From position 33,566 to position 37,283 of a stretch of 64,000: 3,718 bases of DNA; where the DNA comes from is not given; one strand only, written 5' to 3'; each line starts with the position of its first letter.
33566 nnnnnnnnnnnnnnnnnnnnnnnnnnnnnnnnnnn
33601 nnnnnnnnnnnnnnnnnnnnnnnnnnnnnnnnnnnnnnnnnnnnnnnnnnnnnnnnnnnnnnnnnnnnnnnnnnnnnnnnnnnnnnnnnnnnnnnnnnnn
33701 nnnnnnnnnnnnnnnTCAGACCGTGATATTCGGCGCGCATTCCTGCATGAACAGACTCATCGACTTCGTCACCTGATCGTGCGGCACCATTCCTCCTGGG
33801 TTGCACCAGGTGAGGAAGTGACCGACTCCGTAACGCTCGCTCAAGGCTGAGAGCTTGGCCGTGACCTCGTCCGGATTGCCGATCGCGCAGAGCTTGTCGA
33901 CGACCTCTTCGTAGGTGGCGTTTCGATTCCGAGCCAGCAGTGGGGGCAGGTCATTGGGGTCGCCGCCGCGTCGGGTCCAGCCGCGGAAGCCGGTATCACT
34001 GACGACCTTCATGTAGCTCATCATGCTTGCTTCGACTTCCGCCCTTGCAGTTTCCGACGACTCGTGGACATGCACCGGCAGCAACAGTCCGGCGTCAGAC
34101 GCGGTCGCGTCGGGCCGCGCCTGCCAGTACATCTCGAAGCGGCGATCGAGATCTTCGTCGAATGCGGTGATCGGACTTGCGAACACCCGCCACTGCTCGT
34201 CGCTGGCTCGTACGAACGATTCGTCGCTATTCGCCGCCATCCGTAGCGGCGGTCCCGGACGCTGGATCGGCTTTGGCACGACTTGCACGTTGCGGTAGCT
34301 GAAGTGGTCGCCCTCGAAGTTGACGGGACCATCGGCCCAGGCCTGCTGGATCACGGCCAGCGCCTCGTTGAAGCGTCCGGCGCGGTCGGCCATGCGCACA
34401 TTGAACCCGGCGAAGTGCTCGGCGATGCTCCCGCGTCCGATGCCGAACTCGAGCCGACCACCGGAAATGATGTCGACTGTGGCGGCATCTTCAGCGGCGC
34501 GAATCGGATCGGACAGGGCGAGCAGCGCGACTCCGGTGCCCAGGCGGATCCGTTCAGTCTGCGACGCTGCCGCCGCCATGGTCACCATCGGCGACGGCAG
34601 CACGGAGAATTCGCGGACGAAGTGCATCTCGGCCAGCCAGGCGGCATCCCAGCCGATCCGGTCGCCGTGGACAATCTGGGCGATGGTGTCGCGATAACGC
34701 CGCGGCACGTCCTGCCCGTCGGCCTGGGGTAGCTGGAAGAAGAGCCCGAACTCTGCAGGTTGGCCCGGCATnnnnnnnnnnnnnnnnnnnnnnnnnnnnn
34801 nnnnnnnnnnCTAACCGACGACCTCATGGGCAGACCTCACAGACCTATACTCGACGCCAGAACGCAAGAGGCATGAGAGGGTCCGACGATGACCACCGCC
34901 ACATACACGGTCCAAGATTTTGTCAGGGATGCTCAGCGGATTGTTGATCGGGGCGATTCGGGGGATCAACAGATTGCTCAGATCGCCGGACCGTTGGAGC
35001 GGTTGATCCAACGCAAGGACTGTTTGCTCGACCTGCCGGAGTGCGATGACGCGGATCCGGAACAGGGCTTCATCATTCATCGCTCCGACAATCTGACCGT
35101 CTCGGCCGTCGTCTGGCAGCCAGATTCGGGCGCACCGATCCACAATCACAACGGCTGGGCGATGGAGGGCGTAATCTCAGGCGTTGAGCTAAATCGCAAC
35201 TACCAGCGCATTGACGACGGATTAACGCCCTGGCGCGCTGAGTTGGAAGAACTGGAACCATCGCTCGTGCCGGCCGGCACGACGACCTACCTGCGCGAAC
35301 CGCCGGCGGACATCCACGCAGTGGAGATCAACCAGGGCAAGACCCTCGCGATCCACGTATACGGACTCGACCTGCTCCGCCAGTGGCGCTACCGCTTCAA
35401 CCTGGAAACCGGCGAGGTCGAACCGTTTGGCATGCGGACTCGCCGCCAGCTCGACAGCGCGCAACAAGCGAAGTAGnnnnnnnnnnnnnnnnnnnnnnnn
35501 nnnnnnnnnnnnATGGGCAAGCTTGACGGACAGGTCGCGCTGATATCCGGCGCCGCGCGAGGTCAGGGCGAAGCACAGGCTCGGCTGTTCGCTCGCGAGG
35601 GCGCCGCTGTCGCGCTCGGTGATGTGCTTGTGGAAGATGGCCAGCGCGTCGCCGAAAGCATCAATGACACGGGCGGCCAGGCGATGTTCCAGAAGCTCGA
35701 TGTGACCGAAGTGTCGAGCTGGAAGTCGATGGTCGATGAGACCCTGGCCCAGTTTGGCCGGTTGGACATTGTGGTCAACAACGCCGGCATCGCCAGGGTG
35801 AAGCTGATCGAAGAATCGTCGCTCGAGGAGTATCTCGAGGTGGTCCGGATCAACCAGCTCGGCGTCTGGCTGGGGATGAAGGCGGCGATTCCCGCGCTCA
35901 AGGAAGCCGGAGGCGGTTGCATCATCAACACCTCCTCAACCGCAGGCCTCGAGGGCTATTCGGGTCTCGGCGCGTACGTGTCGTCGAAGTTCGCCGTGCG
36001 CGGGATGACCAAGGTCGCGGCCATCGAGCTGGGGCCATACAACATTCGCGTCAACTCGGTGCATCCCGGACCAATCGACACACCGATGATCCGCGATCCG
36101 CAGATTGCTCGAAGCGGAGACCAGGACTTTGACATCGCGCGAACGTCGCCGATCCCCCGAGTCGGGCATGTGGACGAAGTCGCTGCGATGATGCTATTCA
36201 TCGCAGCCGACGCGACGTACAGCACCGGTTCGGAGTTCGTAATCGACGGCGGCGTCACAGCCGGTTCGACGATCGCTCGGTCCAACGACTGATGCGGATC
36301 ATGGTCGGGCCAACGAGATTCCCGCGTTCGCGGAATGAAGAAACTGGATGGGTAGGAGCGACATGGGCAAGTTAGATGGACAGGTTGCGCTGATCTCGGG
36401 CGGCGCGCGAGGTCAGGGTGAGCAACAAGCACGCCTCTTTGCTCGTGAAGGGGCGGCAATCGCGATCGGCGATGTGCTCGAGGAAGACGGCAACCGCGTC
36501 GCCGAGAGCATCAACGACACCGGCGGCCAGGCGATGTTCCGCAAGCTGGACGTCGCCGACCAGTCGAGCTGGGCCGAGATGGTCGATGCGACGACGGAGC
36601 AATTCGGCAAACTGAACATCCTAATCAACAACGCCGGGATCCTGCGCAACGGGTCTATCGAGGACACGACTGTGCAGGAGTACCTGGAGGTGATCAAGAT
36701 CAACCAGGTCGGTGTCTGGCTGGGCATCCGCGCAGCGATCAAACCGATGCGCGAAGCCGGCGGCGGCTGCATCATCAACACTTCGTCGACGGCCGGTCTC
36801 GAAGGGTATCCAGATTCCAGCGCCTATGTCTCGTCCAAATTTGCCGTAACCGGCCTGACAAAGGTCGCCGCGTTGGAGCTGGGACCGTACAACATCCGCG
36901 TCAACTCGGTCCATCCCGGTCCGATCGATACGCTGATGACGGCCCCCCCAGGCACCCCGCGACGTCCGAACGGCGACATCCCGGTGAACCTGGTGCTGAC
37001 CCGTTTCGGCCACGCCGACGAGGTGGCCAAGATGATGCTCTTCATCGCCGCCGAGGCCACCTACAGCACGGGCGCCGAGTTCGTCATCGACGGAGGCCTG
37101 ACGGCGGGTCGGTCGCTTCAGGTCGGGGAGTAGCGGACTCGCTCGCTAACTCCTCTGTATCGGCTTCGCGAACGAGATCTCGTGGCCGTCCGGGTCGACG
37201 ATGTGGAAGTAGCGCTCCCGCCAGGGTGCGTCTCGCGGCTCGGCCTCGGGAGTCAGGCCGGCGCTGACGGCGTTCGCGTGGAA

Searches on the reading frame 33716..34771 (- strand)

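Call 25: search_protein_families(library=pfam, proteins=[window:33716-34771:-], max_evalue=0.00001)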
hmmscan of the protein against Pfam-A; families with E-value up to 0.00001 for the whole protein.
window:33716-34771:- (351 aa): 1 family
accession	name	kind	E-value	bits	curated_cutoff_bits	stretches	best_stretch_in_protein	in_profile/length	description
PF00296.26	Bac_luciferase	-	1.1e-56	192.9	27.9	1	7-313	2-309/314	Luciferase-like monooxygenase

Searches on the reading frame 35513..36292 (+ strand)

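Call 62: search_protein_families(library=pfam, proteins=[window:35513-36292:+], max_evalue=0.0001)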
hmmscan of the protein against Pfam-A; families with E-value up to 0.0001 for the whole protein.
window:35513-36292:+ (259 aa): 3 families
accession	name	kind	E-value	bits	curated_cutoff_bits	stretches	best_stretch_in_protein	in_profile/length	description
PF13561.12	adh_short_C2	-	4.2e-58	197.2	27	1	13-249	1-236/236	Enoyl-(Acyl carrier protein) reductase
PF00106.31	adh_short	-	5.1e-53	179.9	26.6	1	7-194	1-188/195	short chain dehydrogenase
PF08659.16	KR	-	2.1e-07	31.5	22.6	1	9-157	3-151/180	KR domain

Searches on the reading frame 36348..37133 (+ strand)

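Call 62: search_protein_families(library=pfam, proteins=[window:36348-37133:+], max_evalue=0.0001)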
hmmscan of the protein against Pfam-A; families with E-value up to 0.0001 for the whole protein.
window:36348-37133:+ (261 aa): 3 families
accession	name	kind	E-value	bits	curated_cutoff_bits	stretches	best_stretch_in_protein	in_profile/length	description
PF13561.12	adh_short_C2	-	6.7e-57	193.2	27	1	20-252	3-236/236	Enoyl-(Acyl carrier protein) reductase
PF00106.31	adh_short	-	2.5e-53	180.9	26.6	1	12-199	1-188/195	short chain dehydrogenase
PF08659.16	KR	-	1e-09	39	22.6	1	14-163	3-152/180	KR domain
